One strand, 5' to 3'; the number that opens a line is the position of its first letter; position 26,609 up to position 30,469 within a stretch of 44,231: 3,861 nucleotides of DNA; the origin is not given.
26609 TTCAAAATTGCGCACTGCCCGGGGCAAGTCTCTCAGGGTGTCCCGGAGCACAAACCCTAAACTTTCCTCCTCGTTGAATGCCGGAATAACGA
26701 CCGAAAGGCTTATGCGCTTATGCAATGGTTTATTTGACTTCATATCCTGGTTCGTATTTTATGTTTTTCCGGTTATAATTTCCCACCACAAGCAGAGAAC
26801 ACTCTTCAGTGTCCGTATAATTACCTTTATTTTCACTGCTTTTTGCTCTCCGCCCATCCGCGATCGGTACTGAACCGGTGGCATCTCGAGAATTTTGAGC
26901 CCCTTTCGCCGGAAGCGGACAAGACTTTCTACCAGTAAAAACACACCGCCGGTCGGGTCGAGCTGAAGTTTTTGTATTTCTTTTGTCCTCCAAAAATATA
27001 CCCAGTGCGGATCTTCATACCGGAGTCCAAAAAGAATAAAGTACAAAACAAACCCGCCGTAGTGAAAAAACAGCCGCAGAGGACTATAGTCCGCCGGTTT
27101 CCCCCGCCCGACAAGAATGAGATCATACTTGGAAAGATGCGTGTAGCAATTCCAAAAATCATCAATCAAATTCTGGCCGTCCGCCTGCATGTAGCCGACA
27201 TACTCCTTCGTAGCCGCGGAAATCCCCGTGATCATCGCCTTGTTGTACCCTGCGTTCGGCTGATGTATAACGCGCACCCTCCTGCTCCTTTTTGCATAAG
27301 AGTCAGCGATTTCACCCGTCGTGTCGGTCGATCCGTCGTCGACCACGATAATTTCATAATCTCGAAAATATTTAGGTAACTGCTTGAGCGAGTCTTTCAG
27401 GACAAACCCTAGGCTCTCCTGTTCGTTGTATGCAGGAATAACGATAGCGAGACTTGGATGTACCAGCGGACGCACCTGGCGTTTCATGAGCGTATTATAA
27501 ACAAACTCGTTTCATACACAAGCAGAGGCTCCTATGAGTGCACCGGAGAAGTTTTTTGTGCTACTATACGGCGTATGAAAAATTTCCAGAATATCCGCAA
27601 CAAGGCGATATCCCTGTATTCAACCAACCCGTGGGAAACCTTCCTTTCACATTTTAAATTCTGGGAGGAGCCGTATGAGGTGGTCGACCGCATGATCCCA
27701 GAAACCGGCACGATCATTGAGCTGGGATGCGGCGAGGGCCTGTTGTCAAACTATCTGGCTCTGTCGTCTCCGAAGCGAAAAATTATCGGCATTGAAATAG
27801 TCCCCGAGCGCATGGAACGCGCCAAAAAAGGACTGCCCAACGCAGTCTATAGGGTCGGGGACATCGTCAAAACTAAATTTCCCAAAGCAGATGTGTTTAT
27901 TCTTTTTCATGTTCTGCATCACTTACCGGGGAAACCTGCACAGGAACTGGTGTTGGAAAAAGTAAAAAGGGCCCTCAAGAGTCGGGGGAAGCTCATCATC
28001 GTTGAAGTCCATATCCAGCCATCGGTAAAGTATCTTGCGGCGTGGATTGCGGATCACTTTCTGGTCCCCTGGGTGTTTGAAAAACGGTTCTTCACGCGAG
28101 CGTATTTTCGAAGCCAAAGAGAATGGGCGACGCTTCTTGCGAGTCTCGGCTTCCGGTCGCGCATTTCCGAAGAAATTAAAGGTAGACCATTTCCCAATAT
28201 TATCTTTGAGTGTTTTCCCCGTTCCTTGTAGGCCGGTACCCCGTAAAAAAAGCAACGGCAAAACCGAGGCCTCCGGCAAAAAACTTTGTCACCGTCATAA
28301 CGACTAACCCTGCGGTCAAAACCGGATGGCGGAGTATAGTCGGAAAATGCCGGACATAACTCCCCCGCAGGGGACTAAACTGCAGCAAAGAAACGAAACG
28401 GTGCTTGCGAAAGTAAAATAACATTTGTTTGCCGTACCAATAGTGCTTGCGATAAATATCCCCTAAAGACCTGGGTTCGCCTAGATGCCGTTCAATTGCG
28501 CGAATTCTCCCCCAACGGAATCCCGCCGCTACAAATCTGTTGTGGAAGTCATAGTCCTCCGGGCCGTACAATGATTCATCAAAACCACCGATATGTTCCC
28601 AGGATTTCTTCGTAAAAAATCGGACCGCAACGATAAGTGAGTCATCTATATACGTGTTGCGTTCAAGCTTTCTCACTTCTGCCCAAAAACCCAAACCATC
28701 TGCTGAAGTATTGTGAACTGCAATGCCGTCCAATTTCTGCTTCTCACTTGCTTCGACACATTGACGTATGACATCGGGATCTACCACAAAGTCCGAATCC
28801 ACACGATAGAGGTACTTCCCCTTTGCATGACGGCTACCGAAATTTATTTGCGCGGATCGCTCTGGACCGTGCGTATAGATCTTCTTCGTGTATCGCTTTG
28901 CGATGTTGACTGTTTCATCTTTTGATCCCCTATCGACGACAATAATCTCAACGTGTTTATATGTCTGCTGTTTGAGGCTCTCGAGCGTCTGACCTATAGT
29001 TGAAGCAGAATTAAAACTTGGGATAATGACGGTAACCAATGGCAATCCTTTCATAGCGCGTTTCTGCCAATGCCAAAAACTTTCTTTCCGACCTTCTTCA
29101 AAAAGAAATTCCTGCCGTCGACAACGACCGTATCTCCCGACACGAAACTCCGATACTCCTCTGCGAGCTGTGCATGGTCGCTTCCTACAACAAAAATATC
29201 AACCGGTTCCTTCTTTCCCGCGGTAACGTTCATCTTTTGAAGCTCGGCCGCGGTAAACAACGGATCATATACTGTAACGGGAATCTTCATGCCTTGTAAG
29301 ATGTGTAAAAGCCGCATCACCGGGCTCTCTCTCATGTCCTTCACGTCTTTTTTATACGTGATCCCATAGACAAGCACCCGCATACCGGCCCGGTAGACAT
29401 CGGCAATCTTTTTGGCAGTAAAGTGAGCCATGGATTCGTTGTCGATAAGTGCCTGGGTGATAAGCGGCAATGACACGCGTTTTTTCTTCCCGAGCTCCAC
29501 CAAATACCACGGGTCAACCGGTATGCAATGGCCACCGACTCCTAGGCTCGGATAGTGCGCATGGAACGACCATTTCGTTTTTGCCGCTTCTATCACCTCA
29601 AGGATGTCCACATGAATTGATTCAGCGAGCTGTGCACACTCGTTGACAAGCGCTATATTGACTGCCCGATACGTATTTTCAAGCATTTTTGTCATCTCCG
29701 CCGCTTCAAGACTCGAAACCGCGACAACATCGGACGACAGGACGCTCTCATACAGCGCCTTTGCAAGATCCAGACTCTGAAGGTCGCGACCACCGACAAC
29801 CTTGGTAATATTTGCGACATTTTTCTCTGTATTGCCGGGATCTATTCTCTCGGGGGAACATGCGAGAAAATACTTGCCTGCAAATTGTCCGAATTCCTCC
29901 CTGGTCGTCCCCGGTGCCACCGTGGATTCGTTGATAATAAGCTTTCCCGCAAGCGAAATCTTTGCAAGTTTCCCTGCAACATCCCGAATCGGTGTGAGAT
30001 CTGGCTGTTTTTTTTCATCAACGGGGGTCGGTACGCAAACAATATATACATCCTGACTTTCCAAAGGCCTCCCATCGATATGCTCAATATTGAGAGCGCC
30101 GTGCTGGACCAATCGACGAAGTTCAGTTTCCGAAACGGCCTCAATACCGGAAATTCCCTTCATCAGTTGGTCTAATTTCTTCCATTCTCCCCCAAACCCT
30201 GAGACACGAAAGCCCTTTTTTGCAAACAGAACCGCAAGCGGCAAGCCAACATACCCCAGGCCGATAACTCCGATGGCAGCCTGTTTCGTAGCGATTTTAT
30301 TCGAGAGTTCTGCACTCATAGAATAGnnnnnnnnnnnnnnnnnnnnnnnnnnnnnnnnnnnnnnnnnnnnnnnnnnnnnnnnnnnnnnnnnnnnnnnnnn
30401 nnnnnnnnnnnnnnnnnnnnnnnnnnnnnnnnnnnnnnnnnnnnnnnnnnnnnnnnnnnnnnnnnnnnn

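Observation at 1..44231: A glycosylation super-locus of about 40 genes built on lipid-P-sugar synthases plus seven GT-C-like membrane proteins, with no classical export or initiation machinery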

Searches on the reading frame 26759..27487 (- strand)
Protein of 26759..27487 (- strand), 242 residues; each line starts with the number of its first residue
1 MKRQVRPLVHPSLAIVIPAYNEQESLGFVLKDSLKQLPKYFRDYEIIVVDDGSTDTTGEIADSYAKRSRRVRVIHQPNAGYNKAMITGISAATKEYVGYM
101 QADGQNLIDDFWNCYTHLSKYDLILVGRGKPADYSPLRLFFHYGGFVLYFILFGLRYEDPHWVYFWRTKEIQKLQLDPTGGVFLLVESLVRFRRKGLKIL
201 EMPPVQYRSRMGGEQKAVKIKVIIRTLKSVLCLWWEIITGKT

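Call 7: search_protein_families(library=pfam, proteins=[window:26759-27487:-], max_evalue=0.01)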
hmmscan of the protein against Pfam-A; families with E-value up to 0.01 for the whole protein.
window:26759-27487:- (242 aa): 4 families
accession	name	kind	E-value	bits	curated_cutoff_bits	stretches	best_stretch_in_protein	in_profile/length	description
PF00535.33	Glycos_transf_2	-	2.5e-28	99.5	23.3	1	15-127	2-114/168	Glycosyl transferase family 2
PF13641.12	Glyco_tranf_2_3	-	1.3e-06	29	27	1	11-103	1-96/230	Glycosyltransferase like family 2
PF10111.15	Glyco_tranf_2_2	-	1.5e-05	25.1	27.3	1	15-111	2-99/276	Glycosyltransferase like family 2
PF05822.18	UMPH-1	-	0.008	16.2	23.7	0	17-60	198-241/246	Pyrimidine 5'-nucleotidase (UMPH-1)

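Call 14: search_protein_families(library=ncbifam, proteins=[window:26759-27487:-], max_evalue=0.001)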
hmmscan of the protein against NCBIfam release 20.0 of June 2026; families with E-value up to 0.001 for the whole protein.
window:26759-27487:- (242 aa): 22 families
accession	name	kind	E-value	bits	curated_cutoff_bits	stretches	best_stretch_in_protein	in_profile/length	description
NF007482.0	PRK10073.1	equivalog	8.9e-20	70.9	423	1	11-105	6-97/334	glycosyltransferase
TIGR03937.1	PgaC_IcaA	equivalog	1.7e-17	63.5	422.3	1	10-110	44-140/407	poly-beta-1,6-N-acetyl-D-glucosamine synthase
NF041875.1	EPS_EpsD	equivalog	2.1e-14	53.7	370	1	13-105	1-91/325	exopolysaccharide biosynthesis glycosyltransferase EpsD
NF007986.1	PRK10714.1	equivalog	3.1e-13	49.4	529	1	13-110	8-107/316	undecaprenyl-phosphate 4-deoxy-4-formamido-L-arabinose transferase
NF047683.1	TeichurnBiosyTuaG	equivalog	8e-12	45.3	400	1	10-106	5-99/252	teichuronic acid biosynthesis protein TuaG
NF047588.1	GlcsyltransPgfSStrep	equivalog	2.7e-11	43.3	500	1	13-130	3-123/308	glycosyltransferase PgfS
TIGR04283.1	glyco_like_mftF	equivalog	3.3e-11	43.2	182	1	13-104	1-83/221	TIGR04283 family arsenosugar biosynthesis glycosyltransferase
NF038302.1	EPS_HpsE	equivalog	1.1e-10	41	300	1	13-112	3-103/307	hormogonium polysaccharide biosynthesis glycosyltransferase HpsE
TIGR03469.1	HpnB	hypoth_equivalog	3.8e-10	39.3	379.25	1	6-76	39-110/386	hopene-associated glycosyltransferase HpnB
TIGR03965.1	mycofact_glyco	equivalog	4.2e-10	39.1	280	1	10-103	73-164/467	mycofactocin biosynthesis glycosyltransferase MftF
TIGR04182.1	glyco_TIGR04182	equivalog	8.2e-09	35.3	325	1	14-211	3-194/293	S-layer glycoprotein N-glycosyltransferase AglJ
NF058614.1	PPMAGASynPpgS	equivalog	9e-09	35.1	370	1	15-126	4-109/226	polyprenyl-phospho-N-acetylgalactosaminyl synthase PpgS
NF050050.1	ProtGlycPglI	equivalog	1e-08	34.9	500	1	11-107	2-97/306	GalNAc(5)-diNAcBac-PP-undecaprenol beta-1,3-glucosyltransferase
NF010496.0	PRK13915.1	equivalog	2.4e-08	33.5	262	1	12-110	32-133/307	glucosyl-3-phosphoglycerate synthase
NF053739.1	GlytfEpsEBac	equivalog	5.5e-08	32.1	450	1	11-108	1-97/265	glycosyltransferase EpsE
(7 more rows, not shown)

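Call 53: search_solved_structures(query=window:26759-27487:-, max_evalue=0.001)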
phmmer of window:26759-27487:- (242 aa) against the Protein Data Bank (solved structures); distinct sequences matched with E-value up to 0.001: 23.
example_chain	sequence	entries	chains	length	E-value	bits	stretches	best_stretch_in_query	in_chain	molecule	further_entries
2z87_A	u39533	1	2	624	2.2e-16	63.3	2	11-104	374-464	Chondroitin synthase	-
2z86_A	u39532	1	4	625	2.2e-16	63.3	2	11-104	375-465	Chondroitin synthase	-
5hea_A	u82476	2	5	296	3e-14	56.4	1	13-113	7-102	Putative glycosyltransferase (GalT1)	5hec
3bcv_A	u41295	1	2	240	1.9e-13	53.7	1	11-125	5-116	Putative glycosyltransferase protein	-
9hwj_A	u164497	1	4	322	4.6e-11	45.9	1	12-111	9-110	Undecaprenyl-phosphate 4-deoxy-4-formamido-L-arabinose transferase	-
5mlz_A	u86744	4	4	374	6.2e-09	39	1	13-233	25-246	Dolichol monophosphate mannose synthase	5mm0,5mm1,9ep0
9bhc_C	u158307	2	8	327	2.5e-08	37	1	13-110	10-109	Undecaprenyl-phosphate 4-deoxy-4-formamido-L-arabinose transferase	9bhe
8vxh_A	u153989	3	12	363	3.1e-08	36.7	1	13-110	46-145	Undecaprenyl-phosphate 4-deoxy-4-formamido-L-arabinose transferase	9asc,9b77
6p61_A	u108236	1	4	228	5.2e-08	35.9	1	11-104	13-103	Glycosyltransferase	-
9jma_A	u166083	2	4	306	2.3e-06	30.6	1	13-103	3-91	GalNAc(5)-diNAcBac-PP-undecaprenol beta-1,3-glucosyltransferase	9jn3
5ekp_C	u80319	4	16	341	2.7e-06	30.3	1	12-105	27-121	Uncharacterized glycosyltransferase sll0501 | Glycosyltransferase sll0501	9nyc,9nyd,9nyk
5eke_A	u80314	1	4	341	2.7e-06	30.3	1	12-105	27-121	Uncharacterized glycosyltransferase sll0501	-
9nye_A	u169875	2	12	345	2.8e-06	30.3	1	12-105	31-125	Glycosyltransferase sll0501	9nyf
9omh_A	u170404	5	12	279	2.7e-05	27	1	13-104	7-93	Glycosyltransferase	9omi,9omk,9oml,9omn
9omm_A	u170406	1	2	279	2.7e-05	27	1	13-104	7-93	Glycosyltransferase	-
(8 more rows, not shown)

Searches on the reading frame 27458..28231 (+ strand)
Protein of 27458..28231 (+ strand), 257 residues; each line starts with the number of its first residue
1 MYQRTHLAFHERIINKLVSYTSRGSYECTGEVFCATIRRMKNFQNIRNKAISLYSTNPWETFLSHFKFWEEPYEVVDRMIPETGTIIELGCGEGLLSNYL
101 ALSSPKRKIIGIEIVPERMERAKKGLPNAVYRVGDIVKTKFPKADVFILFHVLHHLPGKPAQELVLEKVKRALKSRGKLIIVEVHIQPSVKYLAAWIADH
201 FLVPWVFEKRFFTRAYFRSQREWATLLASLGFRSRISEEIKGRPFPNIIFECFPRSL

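Call 7: search_protein_families(library=pfam, proteins=[window:27458-28231:+], max_evalue=0.01)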
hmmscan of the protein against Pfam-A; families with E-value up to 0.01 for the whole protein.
window:27458-28231:+ (257 aa): 9 families
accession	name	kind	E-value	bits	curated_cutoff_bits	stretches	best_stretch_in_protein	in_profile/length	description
PF08241.18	Methyltransf_11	-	3.3e-14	53.7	21.2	1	88-181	2-95/95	Methyltransferase domain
PF13847.12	Methyltransf_31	-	4.6e-13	49.5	27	1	85-186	6-114/145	Methyltransferase domain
PF13649.12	Methyltransf_25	-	4.8e-12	46.9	27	1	86-177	1-97/97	Methyltransferase domain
PF13489.12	Methyltransf_23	-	2.1e-11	44.2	27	1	76-233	13-160/164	Methyltransferase domain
PF00891.24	Methyltransf_2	-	5.2e-11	42.7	22.3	1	84-233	64-210/210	O-methyltransferase domain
PF08242.18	Methyltransf_12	-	1.5e-10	42.1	30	1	87-179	1-98/98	Methyltransferase domain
PF05175.20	MTS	-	3.1e-06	27.4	23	1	82-194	31-151/170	Methyltransferase small domain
PF02390.23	Methyltransf_4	-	0.00031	20.7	24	1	85-123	4-42/173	Putative methyltransferase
PF05401.17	NodS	-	0.0041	17.4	24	1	68-181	26-144/201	Nodulation protein S (NodS)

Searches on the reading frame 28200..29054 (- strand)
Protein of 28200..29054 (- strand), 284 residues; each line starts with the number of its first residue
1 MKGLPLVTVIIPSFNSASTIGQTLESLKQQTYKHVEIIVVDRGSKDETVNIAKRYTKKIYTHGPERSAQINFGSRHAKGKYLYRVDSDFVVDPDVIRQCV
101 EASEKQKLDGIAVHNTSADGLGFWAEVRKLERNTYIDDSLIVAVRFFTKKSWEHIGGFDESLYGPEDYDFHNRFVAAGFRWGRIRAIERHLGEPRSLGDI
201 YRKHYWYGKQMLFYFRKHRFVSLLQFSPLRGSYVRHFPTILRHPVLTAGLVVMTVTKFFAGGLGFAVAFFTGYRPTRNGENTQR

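Call 7: search_protein_families(library=pfam, proteins=[window:28200-29054:-], max_evalue=0.01)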
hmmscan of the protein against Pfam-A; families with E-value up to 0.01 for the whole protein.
window:28200-29054:- (284 aa): 5 families
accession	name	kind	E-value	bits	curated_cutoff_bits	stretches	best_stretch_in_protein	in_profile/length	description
PF00535.33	Glycos_transf_2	-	1.2e-28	100.6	23.3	1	8-128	1-128/168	Glycosyl transferase family 2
PF13641.12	Glyco_tranf_2_3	-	1.2e-12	48.8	27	1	7-180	3-200/230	Glycosyltransferase like family 2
PF10111.15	Glyco_tranf_2_2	-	7.6e-10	39.2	27.3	1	8-104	1-107/276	Glycosyltransferase like family 2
PF13632.12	Glyco_trans_2_3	-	5.4e-07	30.1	27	1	85-261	5-179/198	Glycosyl transferase family group 2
PF02709.20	Glyco_transf_7C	-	3e-05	24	23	1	144-187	23-69/78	N-terminal domain of galactosyltransferase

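Call 14: search_protein_families(library=ncbifam, proteins=[window:28200-29054:-], max_evalue=0.001)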
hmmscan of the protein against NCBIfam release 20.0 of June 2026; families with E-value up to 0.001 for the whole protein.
window:28200-29054:- (284 aa): 19 families
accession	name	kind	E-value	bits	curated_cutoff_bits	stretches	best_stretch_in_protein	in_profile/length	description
TIGR04283.1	glyco_like_mftF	equivalog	3.1e-23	82.5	182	1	8-184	2-178/221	TIGR04283 family arsenosugar biosynthesis glycosyltransferase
NF007482.0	PRK10073.1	equivalog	4.8e-16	58.7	423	1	4-112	5-118/334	glycosyltransferase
TIGR03937.1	PgaC_IcaA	equivalog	3.8e-14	52.5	422.3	1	2-105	42-152/407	poly-beta-1,6-N-acetyl-D-glucosamine synthase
NF047683.1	TeichurnBiosyTuaG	equivalog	4.5e-14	52.7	400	1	4-104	5-112/252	teichuronic acid biosynthesis protein TuaG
NF041875.1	EPS_EpsD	equivalog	9e-13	48.3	370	1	7-106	1-107/325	exopolysaccharide biosynthesis glycosyltransferase EpsD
TIGR03965.1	mycofact_glyco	equivalog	1.2e-12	47.5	280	1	5-98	74-174/467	mycofactocin biosynthesis glycosyltransferase MftF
TIGR03111.1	glyc2_xrt_Gpos1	hypoth_equivalog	4.1e-12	45.6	363.95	1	3-106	47-159/439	TIGR03111 family XrtG-associated glycosyltransferase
NF053739.1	GlytfEpsEBac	equivalog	4.5e-11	42.2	450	1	5-180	1-191/265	glycosyltransferase EpsE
TIGR03469.1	HpnB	hypoth_equivalog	1.5e-10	40.6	379.25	1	3-59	42-99/386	hopene-associated glycosyltransferase HpnB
TIGR04242.1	nodulat_NodC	equivalog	5.6e-09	35.4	550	1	4-107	47-160/395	chitooligosaccharide synthase NodC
NF045692.1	OglycostaseCruG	equivalog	1.5e-08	34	600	1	5-57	41-93/386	2'-O-glycosyltransferase CruG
NF010496.0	PRK13915.1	equivalog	3e-08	33.1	262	1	6-84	32-110/307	glucosyl-3-phosphoglycerate synthase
TIGR04182.1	glyco_TIGR04182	equivalog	5.3e-08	32.6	325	1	7-100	2-94/293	S-layer glycoprotein N-glycosyltransferase AglJ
NF038302.1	EPS_HpsE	equivalog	9.2e-08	31.4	300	1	7-63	3-62/307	hormogonium polysaccharide biosynthesis glycosyltransferase HpsE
NF050050.1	ProtGlycPglI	equivalog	1.7e-07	30.9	500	1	5-100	2-105/306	GalNAc(5)-diNAcBac-PP-undecaprenol beta-1,3-glucosyltransferase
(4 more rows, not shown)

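Call 74: search_solved_structures(query=window:28200-29054:-, max_evalue=0.01)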
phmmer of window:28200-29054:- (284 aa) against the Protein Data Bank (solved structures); distinct sequences matched with E-value up to 0.01: 19.
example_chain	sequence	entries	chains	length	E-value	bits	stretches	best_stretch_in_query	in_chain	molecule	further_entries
2z87_A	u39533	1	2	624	6.1e-19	71.8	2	2-177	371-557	Chondroitin synthase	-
2z86_A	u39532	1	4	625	6.1e-19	71.8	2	2-177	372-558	Chondroitin synthase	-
6p61_A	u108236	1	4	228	1e-09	41.5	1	1-174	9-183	Glycosyltransferase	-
9omj_A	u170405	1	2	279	3.9e-09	39.6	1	7-101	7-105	Glycosyltransferase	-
9omm_A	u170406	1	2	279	4.1e-09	39.5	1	7-101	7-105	Glycosyltransferase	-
9omh_A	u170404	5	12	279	4.2e-09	39.5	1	7-101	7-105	Glycosyltransferase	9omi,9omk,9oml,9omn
8vh7_A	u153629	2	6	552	4.4e-09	39.4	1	5-172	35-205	Heparosan synthase B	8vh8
8viw_A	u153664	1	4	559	4.5e-09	39.4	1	5-172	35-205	Heparosan synthase B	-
5hea_A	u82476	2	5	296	6.6e-09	38.9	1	5-94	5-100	Putative glycosyltransferase (GalT1)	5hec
22ao_A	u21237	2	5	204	8.7e-09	38.5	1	10-124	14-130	GmaR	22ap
5tze_C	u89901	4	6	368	3.2e-06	30.1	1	8-123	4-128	Glycosyl transferase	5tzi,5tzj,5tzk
6h1j_A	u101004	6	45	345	3.6e-06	29.9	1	5-101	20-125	Probable ss-1,3-N-acetylglucosaminyltransferase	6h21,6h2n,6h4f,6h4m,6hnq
3bcv_A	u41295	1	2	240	5.7e-06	29.3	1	4-111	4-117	Putative glycosyltransferase protein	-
5tz8_A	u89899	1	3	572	7.4e-06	28.9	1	8-123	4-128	Glycosyl transferase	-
6yv7_B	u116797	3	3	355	0.00013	24.8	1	5-88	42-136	Glycosyl transferase, family 2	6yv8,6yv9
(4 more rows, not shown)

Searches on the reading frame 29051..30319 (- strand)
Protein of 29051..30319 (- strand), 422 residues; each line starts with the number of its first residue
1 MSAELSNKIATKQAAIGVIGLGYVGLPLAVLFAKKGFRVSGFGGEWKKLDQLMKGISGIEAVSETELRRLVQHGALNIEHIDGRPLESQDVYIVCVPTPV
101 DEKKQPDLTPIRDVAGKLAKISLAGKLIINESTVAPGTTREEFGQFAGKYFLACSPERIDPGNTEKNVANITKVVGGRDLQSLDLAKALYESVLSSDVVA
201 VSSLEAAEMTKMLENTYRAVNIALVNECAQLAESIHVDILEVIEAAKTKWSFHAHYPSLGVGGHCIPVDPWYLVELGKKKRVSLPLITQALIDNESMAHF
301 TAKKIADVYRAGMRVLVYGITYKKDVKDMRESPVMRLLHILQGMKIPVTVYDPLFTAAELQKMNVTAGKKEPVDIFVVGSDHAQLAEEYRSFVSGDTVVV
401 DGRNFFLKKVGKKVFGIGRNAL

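Call 7: search_protein_families(library=pfam, proteins=[window:29051-30319:-], max_evalue=0.01)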
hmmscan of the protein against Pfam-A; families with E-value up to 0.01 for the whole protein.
window:29051-30319:- (422 aa): 5 families
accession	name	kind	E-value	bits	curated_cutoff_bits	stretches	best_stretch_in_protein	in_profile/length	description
PF03721.20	UDPG_MGDP_dh_N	-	7e-30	104.4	27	1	15-182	2-179/187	UDP-glucose/GDP-mannose dehydrogenase family, NAD binding domain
PF00984.24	UDPG_MGDP_dh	-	6e-27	94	25.4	1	205-294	1-92/94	UDP-glucose/GDP-mannose dehydrogenase family, central domain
PF03720.21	UDPG_MGDP_dh_C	-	5.3e-15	56.1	30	1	316-406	1-101/103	UDP-glucose/GDP-mannose dehydrogenase family, UDP binding domain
PF03446.21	NAD_binding_2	-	1.6e-06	28.7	21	1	16-141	2-102/161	NAD binding domain of 6-phosphogluconate dehydrogenase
PF02737.24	3HCDH_N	-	0.0025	18.2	22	1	16-67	2-46/180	3-hydroxyacyl-CoA dehydrogenase, NAD binding domain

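Call 50: search_protein_families(library=ncbifam, proteins=[window:29051-30319:-], max_evalue=1e-10)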
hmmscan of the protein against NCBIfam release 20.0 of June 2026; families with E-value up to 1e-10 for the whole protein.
window:29051-30319:- (422 aa): 7 families
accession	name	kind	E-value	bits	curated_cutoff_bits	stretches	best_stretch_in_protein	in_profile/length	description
TIGR03026.1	NDP-sugDHase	subfamily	1.7e-103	346.6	189.8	1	15-404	2-413/413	nucleotide sugar dehydrogenase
NF040825.1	UDPMaNacDH_Arch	equivalog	9.3e-67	225.7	750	1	15-419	2-415/418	UDP-N-acetyl-D-mannosamine dehydrogenase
NF011729.0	PRK15182.1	equivalog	4.8e-55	187.1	592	1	14-385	7-391/425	Vi polysaccharide biosynthesis UDP-N-acetylglucosamine C-6 dehydrogenase TviB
NF008286.0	PRK11064.1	equivalog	4e-51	173.9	459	1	14-393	4-407/420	UDP-N-acetyl-D-mannosamine dehydrogenase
NF047673.2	TeichurnBiosyTuaD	equivalog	1e-32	113.9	700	1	16-367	4-365/439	UDP-glucose 6-dehydrogenase TuaD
NF041297.1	UDPGDh_AglM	equivalog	1e-30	107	670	1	16-407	3-418/429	UDP-glucose 6-dehydrogenase AglM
NF011631.0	PRK15057.1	equivalog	2.6e-16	59.7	757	1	16-356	3-340/388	UDP-glucose 6-dehydrogenase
